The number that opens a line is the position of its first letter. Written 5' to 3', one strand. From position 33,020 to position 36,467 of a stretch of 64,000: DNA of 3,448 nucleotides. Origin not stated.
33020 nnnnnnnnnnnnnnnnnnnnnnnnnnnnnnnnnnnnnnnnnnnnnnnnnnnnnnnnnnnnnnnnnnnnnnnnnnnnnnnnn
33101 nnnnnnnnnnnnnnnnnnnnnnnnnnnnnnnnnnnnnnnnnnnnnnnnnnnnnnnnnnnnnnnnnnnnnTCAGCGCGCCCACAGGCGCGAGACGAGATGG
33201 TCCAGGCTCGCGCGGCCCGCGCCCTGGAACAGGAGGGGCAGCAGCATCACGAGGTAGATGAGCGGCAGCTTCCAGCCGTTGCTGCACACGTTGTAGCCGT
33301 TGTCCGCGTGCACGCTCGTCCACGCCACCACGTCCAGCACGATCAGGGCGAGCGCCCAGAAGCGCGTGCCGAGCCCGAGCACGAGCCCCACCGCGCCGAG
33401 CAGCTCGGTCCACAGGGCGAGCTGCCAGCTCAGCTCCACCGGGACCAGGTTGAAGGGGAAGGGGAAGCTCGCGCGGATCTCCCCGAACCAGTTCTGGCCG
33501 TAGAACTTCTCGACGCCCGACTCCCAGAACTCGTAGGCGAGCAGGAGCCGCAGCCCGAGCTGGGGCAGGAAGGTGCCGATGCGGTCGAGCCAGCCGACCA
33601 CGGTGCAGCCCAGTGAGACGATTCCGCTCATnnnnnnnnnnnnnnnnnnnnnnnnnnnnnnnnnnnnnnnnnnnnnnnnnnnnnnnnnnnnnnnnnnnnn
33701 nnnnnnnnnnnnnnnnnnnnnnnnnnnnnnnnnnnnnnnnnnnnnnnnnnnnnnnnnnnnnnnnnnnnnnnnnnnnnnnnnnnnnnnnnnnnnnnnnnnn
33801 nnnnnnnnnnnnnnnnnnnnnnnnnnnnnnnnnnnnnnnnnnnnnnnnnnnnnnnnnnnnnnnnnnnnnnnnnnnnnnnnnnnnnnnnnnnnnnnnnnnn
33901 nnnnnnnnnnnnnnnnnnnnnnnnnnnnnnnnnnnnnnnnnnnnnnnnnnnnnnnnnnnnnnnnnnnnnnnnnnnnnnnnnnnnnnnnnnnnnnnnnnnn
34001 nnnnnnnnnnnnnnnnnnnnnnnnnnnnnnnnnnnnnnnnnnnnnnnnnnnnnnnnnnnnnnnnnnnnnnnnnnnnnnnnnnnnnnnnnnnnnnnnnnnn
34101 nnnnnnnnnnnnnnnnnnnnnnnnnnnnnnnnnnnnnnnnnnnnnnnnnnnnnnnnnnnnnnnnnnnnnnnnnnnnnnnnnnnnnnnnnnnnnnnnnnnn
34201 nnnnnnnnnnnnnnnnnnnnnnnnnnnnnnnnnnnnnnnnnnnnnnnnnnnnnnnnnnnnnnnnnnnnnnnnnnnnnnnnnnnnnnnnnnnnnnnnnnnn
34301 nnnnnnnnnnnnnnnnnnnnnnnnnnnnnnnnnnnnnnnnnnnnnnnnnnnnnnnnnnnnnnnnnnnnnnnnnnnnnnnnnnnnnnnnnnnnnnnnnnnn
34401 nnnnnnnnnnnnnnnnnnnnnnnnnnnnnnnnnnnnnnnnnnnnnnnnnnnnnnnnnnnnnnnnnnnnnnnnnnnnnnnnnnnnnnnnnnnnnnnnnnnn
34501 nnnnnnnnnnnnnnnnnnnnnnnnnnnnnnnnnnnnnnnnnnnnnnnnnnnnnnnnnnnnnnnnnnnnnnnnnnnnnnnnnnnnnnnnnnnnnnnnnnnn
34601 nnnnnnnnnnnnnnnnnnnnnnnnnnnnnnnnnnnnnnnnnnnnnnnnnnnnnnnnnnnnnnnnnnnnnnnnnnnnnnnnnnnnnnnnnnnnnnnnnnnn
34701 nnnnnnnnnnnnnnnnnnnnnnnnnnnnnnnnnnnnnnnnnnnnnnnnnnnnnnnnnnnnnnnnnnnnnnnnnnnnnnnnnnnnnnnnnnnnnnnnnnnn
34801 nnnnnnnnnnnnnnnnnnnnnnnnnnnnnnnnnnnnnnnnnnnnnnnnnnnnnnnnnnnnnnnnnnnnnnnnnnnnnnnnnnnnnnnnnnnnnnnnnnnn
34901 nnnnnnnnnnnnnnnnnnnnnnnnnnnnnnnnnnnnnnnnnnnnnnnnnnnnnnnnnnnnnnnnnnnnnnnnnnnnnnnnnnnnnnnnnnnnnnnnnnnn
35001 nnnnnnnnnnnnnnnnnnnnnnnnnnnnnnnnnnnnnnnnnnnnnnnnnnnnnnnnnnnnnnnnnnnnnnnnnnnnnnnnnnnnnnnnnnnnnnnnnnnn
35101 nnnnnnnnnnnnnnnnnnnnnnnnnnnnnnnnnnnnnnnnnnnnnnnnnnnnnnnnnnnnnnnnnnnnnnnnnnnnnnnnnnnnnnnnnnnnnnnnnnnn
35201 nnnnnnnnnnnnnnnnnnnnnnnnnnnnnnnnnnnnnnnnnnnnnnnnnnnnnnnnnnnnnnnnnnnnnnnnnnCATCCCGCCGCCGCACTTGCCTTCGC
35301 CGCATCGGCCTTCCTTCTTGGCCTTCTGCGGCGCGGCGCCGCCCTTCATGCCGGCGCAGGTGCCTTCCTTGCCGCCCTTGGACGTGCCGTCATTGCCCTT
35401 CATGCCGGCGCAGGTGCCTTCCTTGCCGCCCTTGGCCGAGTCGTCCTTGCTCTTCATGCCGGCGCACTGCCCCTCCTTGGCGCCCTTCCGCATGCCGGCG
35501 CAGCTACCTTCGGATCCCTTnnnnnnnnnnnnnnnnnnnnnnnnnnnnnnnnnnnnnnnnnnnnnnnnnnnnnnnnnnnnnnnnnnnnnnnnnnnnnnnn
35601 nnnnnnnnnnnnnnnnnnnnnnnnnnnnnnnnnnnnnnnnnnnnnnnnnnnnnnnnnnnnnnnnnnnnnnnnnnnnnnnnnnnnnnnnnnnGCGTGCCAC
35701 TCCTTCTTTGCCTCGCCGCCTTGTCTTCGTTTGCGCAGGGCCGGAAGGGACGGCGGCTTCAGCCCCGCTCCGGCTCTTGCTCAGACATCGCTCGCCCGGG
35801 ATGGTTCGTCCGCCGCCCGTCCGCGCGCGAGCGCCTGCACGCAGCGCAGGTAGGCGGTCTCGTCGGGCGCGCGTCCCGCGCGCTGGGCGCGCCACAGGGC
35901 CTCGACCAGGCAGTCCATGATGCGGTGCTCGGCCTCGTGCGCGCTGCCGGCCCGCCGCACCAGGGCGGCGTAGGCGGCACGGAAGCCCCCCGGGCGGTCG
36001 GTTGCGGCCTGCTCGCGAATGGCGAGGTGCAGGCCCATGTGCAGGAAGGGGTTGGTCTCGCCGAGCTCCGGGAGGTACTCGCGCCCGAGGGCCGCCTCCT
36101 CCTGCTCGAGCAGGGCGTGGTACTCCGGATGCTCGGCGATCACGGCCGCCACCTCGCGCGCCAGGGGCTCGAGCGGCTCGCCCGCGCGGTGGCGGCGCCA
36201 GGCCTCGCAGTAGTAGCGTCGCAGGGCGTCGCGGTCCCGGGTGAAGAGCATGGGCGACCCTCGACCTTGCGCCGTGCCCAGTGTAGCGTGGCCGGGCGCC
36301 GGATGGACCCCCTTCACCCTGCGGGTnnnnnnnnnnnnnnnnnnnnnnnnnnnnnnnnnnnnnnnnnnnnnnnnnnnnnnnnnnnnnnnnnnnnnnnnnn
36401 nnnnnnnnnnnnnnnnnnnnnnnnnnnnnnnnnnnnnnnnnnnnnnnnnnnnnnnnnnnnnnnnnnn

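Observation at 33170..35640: MNIO (DUF692)-DUF2063-DoxX operon preceded by a Cys-repeat secreted precursor: candidate copper-binding RiPP (bufferin / oxazolone-thioamide type) system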

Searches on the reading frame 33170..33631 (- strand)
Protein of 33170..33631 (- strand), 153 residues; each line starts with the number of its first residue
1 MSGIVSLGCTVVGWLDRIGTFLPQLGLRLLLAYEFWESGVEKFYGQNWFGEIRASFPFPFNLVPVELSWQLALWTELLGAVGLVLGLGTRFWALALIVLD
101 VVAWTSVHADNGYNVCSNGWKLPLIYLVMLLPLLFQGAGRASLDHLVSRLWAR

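Call 3: search_protein_families(library=pfam, proteins=[window:33170-33631:-], max_evalue=0.01)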
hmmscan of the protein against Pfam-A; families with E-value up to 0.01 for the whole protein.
window:33170-33631:- (153 aa): 3 families
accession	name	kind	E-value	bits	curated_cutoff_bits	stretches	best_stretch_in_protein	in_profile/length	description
PF07681.17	DoxX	-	1.2e-18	67.9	23.6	1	25-109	3-85/85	DoxX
PF13564.11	DoxX_2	-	0.00035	21.1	26.3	1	29-131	4-101/103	DoxX-like family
PF04173.18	DoxD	-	0.00039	20.8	22.7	1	67-149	64-146/167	TQO small subunit DoxD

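Call 4: search_protein_families(library=ncbifam, proteins=[window:33170-33631:-], max_evalue=0.01)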
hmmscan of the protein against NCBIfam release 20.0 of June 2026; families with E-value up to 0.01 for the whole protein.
window:33170-33631:- (153 aa): 1 family
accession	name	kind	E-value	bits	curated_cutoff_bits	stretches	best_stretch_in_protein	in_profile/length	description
NF050144.1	matur_HvfX_fam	equivalog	6e-42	143.6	80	2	22-114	2-94/165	HvfX family Cu-binding RiPP maturation protein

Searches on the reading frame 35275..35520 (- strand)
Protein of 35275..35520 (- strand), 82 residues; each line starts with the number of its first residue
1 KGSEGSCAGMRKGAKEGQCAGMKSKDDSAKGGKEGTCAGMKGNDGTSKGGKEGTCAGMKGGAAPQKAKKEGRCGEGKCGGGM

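Call 5: search_protein_families(library=ncbifam, proteins=[window:35275-35520:-], max_evalue=10)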
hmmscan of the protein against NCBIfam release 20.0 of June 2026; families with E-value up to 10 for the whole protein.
seq(82 aa): 1 family
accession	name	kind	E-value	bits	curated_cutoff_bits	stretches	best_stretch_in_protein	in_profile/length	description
NF050137.2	KCGExKCG_twice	domain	0.0083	15.8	19.5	1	52-80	1-28/29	HvfA family oxazolone/thioamide-modified RiPP metallophore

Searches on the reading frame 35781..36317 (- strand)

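Call 3: search_protein_families(library=pfam, proteins=[window:35781-36317:-], max_evalue=0.01)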
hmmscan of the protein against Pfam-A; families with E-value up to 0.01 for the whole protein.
window:35781-36317:- (178 aa): 1 family
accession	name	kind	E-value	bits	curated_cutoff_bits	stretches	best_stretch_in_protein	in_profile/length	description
PF08897.16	DUF1841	-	6.6e-57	191.8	24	1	28-161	1-134/135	Domain of unknown function (DUF1841)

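Call 4: search_protein_families(library=ncbifam, proteins=[window:35781-36317:-], max_evalue=0.01)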
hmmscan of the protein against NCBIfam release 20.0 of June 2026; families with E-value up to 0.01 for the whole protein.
window:35781-36317:- (178 aa): 0 families
